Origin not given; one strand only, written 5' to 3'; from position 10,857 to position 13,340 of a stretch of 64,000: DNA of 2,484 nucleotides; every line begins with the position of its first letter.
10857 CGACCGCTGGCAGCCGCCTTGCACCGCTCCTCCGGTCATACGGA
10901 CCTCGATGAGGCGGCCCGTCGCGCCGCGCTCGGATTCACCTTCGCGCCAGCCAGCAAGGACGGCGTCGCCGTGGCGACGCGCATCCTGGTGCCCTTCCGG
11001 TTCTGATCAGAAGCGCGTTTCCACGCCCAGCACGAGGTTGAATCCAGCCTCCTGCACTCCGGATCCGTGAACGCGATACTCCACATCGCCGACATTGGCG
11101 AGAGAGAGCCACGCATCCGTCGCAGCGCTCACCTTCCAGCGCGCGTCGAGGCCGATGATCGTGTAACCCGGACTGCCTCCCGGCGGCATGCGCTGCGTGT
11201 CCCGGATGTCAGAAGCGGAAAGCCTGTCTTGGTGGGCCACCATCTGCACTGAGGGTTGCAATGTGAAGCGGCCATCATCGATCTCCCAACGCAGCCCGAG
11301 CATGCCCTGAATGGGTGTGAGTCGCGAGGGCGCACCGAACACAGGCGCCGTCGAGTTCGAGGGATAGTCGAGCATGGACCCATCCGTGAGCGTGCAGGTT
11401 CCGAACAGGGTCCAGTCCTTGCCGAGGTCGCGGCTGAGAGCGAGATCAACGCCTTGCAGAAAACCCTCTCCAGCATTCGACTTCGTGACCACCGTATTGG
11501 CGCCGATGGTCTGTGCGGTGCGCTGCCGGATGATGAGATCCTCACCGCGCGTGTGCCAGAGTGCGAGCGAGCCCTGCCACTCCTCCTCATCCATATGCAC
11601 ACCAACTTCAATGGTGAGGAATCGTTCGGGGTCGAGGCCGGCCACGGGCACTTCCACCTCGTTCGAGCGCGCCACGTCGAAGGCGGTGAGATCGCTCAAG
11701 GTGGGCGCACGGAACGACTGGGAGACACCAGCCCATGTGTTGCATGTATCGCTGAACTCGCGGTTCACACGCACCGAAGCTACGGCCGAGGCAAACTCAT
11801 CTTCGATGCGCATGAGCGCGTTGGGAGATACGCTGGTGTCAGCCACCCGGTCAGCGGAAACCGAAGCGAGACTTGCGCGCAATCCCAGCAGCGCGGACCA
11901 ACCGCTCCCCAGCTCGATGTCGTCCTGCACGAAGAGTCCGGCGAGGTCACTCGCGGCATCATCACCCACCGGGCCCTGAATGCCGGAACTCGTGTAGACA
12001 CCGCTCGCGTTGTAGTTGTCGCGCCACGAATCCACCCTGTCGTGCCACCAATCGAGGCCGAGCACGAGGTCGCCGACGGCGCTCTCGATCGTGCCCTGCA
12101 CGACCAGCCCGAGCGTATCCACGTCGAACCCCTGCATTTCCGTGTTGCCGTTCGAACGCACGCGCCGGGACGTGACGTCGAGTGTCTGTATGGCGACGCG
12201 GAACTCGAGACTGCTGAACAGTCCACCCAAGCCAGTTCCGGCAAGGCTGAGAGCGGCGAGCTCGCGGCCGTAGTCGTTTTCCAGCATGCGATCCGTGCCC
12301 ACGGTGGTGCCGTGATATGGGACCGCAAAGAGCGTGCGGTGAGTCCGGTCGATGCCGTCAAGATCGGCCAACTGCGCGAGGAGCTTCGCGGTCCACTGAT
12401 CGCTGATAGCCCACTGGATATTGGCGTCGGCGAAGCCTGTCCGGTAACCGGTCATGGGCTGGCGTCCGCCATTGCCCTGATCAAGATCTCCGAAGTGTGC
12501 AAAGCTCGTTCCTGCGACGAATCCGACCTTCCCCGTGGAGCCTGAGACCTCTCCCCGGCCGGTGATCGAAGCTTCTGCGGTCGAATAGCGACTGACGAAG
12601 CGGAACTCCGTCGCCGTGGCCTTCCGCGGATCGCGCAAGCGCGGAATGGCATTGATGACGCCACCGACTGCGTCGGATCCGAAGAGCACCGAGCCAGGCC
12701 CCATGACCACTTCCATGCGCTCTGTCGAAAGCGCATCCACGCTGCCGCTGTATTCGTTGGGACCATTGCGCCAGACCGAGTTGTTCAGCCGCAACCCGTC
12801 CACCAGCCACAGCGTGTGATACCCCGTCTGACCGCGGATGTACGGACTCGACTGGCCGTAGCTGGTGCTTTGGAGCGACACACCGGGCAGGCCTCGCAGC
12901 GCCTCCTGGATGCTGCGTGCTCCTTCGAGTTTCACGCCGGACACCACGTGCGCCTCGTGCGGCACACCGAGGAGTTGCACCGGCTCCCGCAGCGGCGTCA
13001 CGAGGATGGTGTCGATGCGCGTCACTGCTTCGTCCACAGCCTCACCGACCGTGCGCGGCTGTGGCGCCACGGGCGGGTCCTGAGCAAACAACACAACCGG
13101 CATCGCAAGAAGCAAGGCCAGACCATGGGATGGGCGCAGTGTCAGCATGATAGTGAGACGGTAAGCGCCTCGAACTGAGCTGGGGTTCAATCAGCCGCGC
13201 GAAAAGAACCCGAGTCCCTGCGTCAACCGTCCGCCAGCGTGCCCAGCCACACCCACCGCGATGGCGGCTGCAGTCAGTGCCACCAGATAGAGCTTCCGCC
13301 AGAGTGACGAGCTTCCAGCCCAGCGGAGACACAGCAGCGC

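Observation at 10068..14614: Putative metal-uptake operon: two proteins built from cysteine-rich YHS-like repeats upstream of a TonB-dependent receptor, with a convergent TonB gene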

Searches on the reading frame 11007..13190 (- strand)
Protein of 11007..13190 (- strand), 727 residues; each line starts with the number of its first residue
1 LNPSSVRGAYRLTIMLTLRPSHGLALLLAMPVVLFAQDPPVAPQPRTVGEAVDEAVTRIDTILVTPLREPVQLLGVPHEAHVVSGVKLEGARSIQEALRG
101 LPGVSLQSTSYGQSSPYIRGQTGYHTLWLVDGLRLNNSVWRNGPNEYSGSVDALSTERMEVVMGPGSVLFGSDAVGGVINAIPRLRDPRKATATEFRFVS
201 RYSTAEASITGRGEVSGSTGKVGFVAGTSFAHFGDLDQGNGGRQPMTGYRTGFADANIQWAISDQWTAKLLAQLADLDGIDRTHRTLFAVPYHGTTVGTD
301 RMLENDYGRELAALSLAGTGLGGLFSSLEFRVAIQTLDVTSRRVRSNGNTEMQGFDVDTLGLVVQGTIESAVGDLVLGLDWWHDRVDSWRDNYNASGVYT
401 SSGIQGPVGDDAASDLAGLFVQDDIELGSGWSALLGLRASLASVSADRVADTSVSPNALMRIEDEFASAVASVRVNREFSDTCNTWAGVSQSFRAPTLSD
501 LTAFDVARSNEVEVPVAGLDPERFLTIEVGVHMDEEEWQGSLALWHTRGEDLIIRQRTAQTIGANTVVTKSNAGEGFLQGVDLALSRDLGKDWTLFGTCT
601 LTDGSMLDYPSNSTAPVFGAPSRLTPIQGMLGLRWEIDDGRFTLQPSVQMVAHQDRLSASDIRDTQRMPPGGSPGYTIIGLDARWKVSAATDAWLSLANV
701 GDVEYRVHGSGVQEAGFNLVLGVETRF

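Call 4: search_protein_families(library=pfam, proteins=[window:11007-13190:-], max_evalue=1)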
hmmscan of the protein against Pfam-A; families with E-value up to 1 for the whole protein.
window:11007-13190:- (727 aa): 3 families
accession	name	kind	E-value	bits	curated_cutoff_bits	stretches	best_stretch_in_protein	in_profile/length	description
PF00593.30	TonB_dep_Rec_b-barrel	-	5e-30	106.2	27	1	229-696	35-428/436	TonB dependent receptor-like, beta-barrel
PF07715.20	Plug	-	3e-19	69.9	23.9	1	89-178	20-107/107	TonB-dependent Receptor Plug Domain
PF14905.12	OMP_b-brl_3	-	0.0037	16.8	27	1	425-602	123-293/408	Outer membrane protein beta-barrel family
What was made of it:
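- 11007..13190 (-): TonB-dependent receptor (Plug plus 22-strand-type barrel). The probable true start is ATG 13148. It has a TonB-box-like DTILVTP. Pfam Plug 69.9 bits and barrel 106.2 bits (call 4).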

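Call 5: search_protein_families(library=ncbifam, proteins=[window:11007-13190:-], max_evalue=0.1)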
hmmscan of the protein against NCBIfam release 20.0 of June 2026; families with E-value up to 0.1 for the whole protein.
window:11007-13190:- (727 aa): 24 families
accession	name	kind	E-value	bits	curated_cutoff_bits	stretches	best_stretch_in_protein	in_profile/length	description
TIGR01785.1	TonB-hemin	subfamily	1.3e-44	152.7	316.85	1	60-727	2-677/677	TonB-dependent heme/hemoglobin receptor family protein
TIGR01786.1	TonB-hemlactrns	subfamily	9.1e-31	106.9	323.75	1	88-714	35-695/719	TonB-dependent hemoglobin/transferrin/lactoferrin family receptor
TIGR01783.1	TonB-siderophor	subfamily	3.9e-22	78.6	223.5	2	387-713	349-628/649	TonB-dependent siderophore receptor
NF010010.0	PRK13483.1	equivalog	1.5e-19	69.5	927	2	57-185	31-164/660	ligand-gated channel protein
TIGR01779.1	TonB-B12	equivalog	2.4e-19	69.3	599.7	1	90-269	61-239/614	TonB-dependent vitamin B12 receptor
TIGR01778.1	TonB-copper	equivalog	7.5e-19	67.9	472.45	1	355-711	263-608/637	TonB-dependent copper receptor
NF010038.0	PRK13513.1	equivalog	2.1e-16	59.6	942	2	89-184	65-165/659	ligand-gated channel protein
NF053590.1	TonB_dep_TOL0244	equivalog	2.7e-16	59.3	645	2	470-710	361-585/604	TOL_0244 family TonB-dependent receptor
NF007926.1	PRK10641.1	equivalog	2.4e-15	56.1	836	1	89-209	59-178/617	TonB-dependent vitamin B12 receptor BtuB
NF010651.0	PRK14050.1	equivalog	4.6e-15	54.8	884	2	73-299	76-289/730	TonB-dependent siderophore receptor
NF010011.0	PRK13484.1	equivalog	2.8e-14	52.3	1197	1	61-183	32-158/682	IreA family TonB-dependent siderophore receptor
NF010048.1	PRK13524.1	subfamily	5e-14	51.7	493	2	47-188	28-180/744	FepA family TonB-dependent siderophore receptor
NF007478.2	PRK10064.1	equivalog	8e-14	50.8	745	1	71-184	42-158/663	catecholate siderophore receptor CirA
NF050067.1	TonBEntbctnRecCfrA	equivalog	2.5e-13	49.3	1200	1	91-183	60-157/698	TonB-dependent ferric enterobactin receptor CfrA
NF041535.1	TonB_rec_PqqU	equivalog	4.9e-13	48.2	1200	2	420-700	375-638/676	TonB-dependent receptor PqqU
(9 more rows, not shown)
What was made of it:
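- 11007..13190 (-): NCBIfam best match TonB-hemin 152.7 bits, below the 316.85 cut-off; TonB-copper 67.9 bits, below 472 (call 5).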

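Call 30: search_solved_structures(query=window:11007-13190:-, max_evalue=0.00001)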
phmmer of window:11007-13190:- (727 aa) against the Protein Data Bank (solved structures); distinct sequences matched with E-value up to 0.00001: 24.
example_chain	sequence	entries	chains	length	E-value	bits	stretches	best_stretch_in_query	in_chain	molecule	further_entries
8the_A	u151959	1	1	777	2.8e-16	62.1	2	418-705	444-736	Heme/hemoglobin uptake outer membrane receptor PhuR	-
2hdf_A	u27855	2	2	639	2.7e-13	52.3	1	64-203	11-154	Colicin I receptor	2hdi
3rgm_A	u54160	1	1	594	3.5e-13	51.9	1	76-267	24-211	Vitamin B12 transporter BtuB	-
3rgn_A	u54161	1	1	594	3.6e-13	51.8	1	76-267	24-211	Vitamin B12 transporter BtuB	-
1nqe_A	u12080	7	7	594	3.6e-13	51.8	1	76-267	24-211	Vitamin B12 receptor | Vitamin B12 transporter btuB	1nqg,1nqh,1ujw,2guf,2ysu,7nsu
1nqf_A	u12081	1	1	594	3.7e-13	51.8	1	76-267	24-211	Vitamin B12 receptor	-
9nn6_A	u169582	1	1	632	4.3e-13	51.6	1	88-203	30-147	Colicin I receptor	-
2gsk_A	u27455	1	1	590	5.6e-13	51.2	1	90-267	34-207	Vitamin B12 transporter btuB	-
3m8b_A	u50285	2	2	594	5.6e-13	51.2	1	91-267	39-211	Vitamin B12 transporter btuB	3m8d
5fp2_A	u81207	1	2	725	4.2e-08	35.1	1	91-212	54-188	FERRIC ENTEROBACTIN RECEPTOR PIRA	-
5fr8_A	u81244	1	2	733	5.4e-08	34.7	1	57-196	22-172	TONB-DEPENDENT SIDEROPHORE RECEPTOR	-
1fep_A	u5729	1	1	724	5.5e-08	34.7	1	50-187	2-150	FERRIC ENTEROBACTIN RECEPTOR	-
9dir_B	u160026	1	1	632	8.6e-08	34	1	89-246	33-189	Outer membrane heme/hemoglobin receptor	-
3fhh_A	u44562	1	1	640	9.9e-08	33.8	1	89-246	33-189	Outer membrane heme receptor ShuA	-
9dhe_A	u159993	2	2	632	1.3e-07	33.5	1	89-246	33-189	TonB-dependent receptor | Outer membrane heme/hemoglobin receptor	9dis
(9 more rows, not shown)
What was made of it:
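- The receptor's best family match is the heme/hemoglobin-receptor group (call 5) and the closest solved structure is PhuR (call 30).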

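Call 34: find_homologous_proteins(query=window:11007-13190:-, max_evalue=1e-10)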
Query window:11007-13190:- (727 aa): 169 proteins with E <= 1e-10 among 8000 candidates; the best 120 are listed.
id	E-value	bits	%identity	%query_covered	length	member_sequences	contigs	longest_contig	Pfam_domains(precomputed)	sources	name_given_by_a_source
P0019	0.0e+0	1598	100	98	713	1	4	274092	PF07715.21,PF00593.31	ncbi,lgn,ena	-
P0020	0.0e+0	1424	89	95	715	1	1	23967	PF07715.21,PF00593.31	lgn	-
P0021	0.0e+0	1256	76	97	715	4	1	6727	PF07715.21,PF00593.31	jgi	jgi:hemoglobin/transferrin/lactoferrin receptor protein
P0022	9.3e-270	915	59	95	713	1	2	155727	PF07715.21,PF00593.31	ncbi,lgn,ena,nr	ncbi:MAG: TonB-dependent receptor [Planctomycetes bacterium]|nr:TonB-dependent receptor [Planctomyce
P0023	2.5e-257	874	57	95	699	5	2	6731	PF07715.21,PF00593.31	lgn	-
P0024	5.7e-194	664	49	92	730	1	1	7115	PF07715.21,PF00593.31,PF14905.13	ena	-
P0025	1.7e-187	643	45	98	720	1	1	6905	PF07715.21,PF00593.31,PF14905.13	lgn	-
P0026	1.1e-180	620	44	94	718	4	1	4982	PF07715.21,PF00593.31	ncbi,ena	-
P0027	3.2e-165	569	43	97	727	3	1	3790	PF07715.21,PF00593.31,PF14905.13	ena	-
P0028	1.1e-163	564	42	100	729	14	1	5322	PF07715.21,PF00593.31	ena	-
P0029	9.4e-162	558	41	97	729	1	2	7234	PF07715.21,PF00593.31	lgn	-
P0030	1.1e-159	551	44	95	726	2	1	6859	PF07715.21,PF00593.31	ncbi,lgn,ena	-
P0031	1.8e-156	541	41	97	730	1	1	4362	PF07715.21,PF00593.31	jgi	jgi:hemoglobin/transferrin/lactoferrin receptor protein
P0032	3.8e-150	520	40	94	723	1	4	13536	PF07715.21,PF00593.31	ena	-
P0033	2.3e-143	497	41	91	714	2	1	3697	PF07715.21,PF00593.31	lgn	-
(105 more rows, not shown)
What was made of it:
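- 11007..13190 (-): P0019 start (call 34).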

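Call 37: find_related_loci(query=A3, collection=metagenome_contigs, flank=6000)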
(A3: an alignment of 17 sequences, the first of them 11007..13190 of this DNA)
Query A3 (727 aa) in metagenome_contigs; peptide patterns used: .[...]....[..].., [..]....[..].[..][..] (x = any residue, [..] = any of these).
599 stretches matched a pattern (row limit reached: there are more); 458 encode a relative of the query (tblastn E <= 1e-3); the best 80 are kept; 80 distinct loci.
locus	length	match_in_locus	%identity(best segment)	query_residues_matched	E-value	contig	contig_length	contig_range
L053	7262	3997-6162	75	11-727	0e+0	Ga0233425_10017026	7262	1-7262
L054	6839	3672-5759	44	37-727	4e-165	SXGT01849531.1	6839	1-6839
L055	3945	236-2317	41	42-727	6e-157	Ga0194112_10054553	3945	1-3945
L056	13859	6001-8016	41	62-727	1e-151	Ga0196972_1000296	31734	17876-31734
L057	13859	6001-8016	41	62-727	3e-151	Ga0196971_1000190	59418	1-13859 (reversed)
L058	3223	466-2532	41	37-727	5e-155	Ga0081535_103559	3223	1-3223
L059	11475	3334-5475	40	24-727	2e-147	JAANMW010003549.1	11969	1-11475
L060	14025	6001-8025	40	57-727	3e-147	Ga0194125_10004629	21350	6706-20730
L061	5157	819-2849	39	57-727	1e-147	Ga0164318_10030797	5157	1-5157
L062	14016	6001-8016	42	57-727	6e-145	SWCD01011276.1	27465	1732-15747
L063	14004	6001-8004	41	56-720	9e-144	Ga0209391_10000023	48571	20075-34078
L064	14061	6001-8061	41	42-727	3e-144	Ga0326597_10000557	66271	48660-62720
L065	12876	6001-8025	39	48-727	3e-143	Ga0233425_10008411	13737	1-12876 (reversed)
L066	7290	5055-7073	38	59-727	4e-143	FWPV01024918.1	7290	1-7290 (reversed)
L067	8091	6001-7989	39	58-727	4e-143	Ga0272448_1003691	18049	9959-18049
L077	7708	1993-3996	40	56-727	7e-142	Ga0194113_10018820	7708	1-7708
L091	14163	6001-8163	38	10-727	3e-139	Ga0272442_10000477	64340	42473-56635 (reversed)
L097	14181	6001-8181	36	16-727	7e-138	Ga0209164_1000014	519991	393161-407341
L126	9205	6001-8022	39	53-723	2e-132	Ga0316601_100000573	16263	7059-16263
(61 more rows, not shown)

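Call 40: search_protein_families(library=pfam, proteins=[L077:160-1572:+, L091:2912-4363:+, L126:8038-9204:+, L097:1164-2363:+, L063:11394-12332:+, L091:1919-2800:+, L056:9581-10663:+, L060:4969-5895:+, L065:3685-4116:-], max_evalue=0.001)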
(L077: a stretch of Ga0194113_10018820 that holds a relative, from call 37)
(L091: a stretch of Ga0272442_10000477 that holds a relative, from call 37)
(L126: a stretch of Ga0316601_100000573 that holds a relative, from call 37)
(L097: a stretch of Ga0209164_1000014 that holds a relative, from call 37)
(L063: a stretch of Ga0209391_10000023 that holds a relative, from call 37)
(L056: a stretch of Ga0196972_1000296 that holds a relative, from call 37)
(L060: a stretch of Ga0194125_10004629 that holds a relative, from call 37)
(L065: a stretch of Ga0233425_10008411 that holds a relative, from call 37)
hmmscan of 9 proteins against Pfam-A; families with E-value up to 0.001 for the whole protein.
L077:160-1572:+ (471 aa): 9 families
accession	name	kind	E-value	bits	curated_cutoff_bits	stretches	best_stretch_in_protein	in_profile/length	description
PF00158.32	Sigma54_activat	-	8.1e-70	234.3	20.2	1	147-313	1-167/168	Sigma-54 interaction domain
PF00072.30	Response_reg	-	6.9e-25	87.8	30.2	1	10-114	1-105/111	Response regulator receiver domain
PF14532.12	Sigma54_activ_2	-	1.4e-21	77.6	25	1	148-318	1-138/138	Sigma-54 interaction domain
PF25601.1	AAA_lid_14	-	1.4e-20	73.3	27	1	320-399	2-82/87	AAA+ ATPase lid domain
PF02954.25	HTH_8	-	4.3e-12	46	22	1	427-465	2-40/42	Bacterial regulatory protein, Fis family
PF07728.20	AAA_5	-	5.2e-07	30.2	22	1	171-289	2-123/139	AAA domain (dynein-related subfamily)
PF13191.12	AAA_16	-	7.5e-07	30.2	32.6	1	147-207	2-63/167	AAA ATPase domain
PF13556.12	HTH_30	-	1.3e-06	28.5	27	1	437-466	6-35/59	PucR C-terminal helix-turn-helix domain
PF00004.35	AAA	-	2e-06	28.7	21.2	1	171-302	1-125/131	ATPase family associated with various cellular activities (AAA)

L091:2912-4363:+ (484 aa): 3 families
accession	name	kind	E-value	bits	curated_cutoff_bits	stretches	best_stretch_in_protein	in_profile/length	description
PF02518.31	HATPase_c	-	2.5e-23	83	26.4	1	369-473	1-109/111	Histidine kinase-, DNA gyrase B-, and HSP90-like ATPase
PF00512.31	HisKA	-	1.7e-12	47.7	26.9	1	254-316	3-64/66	His Kinase A (phospho-acceptor) domain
PF00672.30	HAMP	-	2e-06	28.4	25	1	183-238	2-52/53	HAMP domain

L126:8038-9204:+ (389 aa): 0 families

L097:1164-2363:+ (400 aa): 1 family
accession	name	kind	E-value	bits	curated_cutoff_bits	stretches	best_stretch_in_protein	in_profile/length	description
PF13243.12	SQHop_cyclase_C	-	2.6e-06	27.1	26.1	0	103-208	160-265/319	Squalene-hopene cyclase C-terminal domain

L063:11394-12332:+ (313 aa): 2 families
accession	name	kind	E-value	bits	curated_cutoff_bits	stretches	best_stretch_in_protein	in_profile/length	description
PF01026.27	TatD_DNase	-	2.6e-17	63.5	27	1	9-262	1-253/253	TatD related DNase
PF04909.20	Amidohydro_2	-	9.1e-05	22.8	26.4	0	122-173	124-178/289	Amidohydrolase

L091:1919-2800:+ (294 aa): 1 family
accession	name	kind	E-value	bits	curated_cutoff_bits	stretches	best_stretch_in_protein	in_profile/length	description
PF01261.30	AP_endonuc_2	-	1e-29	104.4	31.1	1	33-282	2-241/249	Xylose isomerase-like TIM barrel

L056:9581-10663:+ (361 aa): 1 family
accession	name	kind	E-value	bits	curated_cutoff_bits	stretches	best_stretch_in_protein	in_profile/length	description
PF13646.12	HEAT_2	-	0.00027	21.6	27.7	0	292-355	22-83/88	HEAT repeats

L060:4969-5895:+ (309 aa): 2 families
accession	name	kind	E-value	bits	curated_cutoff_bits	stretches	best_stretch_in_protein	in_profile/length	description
PF03544.19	TonB_C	-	4.5e-23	81.9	24.6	1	230-307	2-79/79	Gram-negative bacterial TonB protein C-terminal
PF13103.11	TonB_2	-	7.5e-05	23.2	22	1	246-300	28-82/85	TonB C terminal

L065:3685-4116:- (144 aa): 0 families

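Call 49: find_encoding_contigs(protein=P0024, flank=6000, max_places=1)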
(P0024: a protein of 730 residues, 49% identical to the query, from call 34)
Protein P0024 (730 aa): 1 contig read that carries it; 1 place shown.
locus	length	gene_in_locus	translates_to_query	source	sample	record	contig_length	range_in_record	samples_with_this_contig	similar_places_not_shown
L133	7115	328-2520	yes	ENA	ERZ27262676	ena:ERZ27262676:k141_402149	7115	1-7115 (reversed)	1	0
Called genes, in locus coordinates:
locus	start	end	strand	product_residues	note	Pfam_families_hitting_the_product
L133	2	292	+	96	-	?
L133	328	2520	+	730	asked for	PF07715:Plug, PF00593:TonB_dep_Rec_b-barrel, PF14905:OMP_b-brl_3 (weak)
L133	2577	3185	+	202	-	PF05724:TPMT, PF13489:Methyltransf_23, PF03848:TehB (weak), PF13847:Methyltransf_31, PF08241:Methyltransf_11, PF08242:Methyltransf_12, PF13649:Methyltransf_25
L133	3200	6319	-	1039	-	PF00873:ACR_tran, PF03176:MMPL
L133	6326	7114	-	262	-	?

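Call 50: find_encoding_contigs(protein=P0025, flank=6000, max_places=1)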
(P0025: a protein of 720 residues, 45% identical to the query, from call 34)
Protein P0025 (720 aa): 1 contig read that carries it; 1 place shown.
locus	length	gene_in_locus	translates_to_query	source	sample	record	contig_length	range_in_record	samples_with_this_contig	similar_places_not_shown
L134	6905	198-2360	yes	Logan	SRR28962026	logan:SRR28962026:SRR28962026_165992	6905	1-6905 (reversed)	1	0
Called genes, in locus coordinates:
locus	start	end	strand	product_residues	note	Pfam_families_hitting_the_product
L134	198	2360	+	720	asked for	PF07715:Plug, PF00593:TonB_dep_Rec_b-barrel, PF14905:OMP_b-brl_3 (weak)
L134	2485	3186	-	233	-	PF03544:TonB_C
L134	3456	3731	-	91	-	PF01649:Ribosomal_S20p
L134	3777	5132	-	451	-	PF12895:ANAPC3 (faint), PF13174:TPR_6 (faint), PF14559:TPR_19, PF13432:TPR_16 (weak), PF22860:DUF7017 (weak), PF00515:TPR_1, PF07719:TPR_2 (weak), PF13414:TPR_11 (weak), +16 more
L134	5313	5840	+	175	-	PF01327:Pep_deformylase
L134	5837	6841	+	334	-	PF06574:FAD_syn, PF01687:Flavokinase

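Call 90: search_solved_structures(query=L133:3200-6319:-, max_evalue=1e-40)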
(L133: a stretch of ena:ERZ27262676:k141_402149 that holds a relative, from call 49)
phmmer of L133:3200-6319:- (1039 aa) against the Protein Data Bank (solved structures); distinct sequences matched with E-value up to 1e-40: 82 (the best 60 are shown).
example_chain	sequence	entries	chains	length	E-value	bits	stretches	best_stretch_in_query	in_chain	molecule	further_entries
8zxs_A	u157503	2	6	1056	0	1017.8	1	2-1025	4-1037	Efflux pump membrane transporter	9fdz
7cz9_A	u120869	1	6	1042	0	1017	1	2-1023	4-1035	Efflux pump membrane transporter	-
8yr0_A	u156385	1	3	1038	2.6e-300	1001.9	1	2-1025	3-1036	Cation/multidrug efflux pump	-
7wlv_A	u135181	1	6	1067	2.5e-299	998.7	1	2-1025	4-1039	Efflux pump membrane transporter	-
9fhg_A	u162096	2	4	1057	3.2e-264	882.5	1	1-1036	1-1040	Multidrug efflux pump subunit AcrB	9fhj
4dx6_A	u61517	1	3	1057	4.5e-264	882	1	1-1036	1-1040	Acriflavine resistance protein B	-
9fdp_C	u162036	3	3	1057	5.2e-264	881.8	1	1-1036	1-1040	Multidrug efflux pump subunit AcrB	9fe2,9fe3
6zo5_A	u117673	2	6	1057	5.5e-264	881.7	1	1-1036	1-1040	Multidrug efflux pump subunit AcrB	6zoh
6zo8_A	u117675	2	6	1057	5.8e-264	881.6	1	1-1036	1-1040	Multidrug efflux pump subunit AcrB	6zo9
4c48_A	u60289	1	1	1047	6.9e-264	881.4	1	1-1036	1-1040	ACRIFLAVINE RESISTANCE PROTEIN B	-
1oy6_A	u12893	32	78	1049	7e-264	881.4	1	1-1036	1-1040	Acriflavine resistance protein B | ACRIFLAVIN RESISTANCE PROTEIN B | Multidrug efflux pump subunit AcrB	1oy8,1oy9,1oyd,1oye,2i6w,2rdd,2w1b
6zo6_A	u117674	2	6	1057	7e-264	881.4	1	1-1036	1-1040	Multidrug efflux pump subunit AcrB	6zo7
1iwg_A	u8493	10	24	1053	7.1e-264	881.3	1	1-1036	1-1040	AcrB | Acriflavine resistance protein B | Multidrug efflux pump subunit AcrB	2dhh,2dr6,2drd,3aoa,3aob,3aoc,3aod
2j8s_A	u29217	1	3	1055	7.1e-264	881.3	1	1-1036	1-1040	ACRIFLAVINE RESISTANCE PROTEIN B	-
2gif_A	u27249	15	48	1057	7.2e-264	881.3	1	1-1036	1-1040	Acriflavine resistance protein B | Multidrug efflux pump subunit AcrB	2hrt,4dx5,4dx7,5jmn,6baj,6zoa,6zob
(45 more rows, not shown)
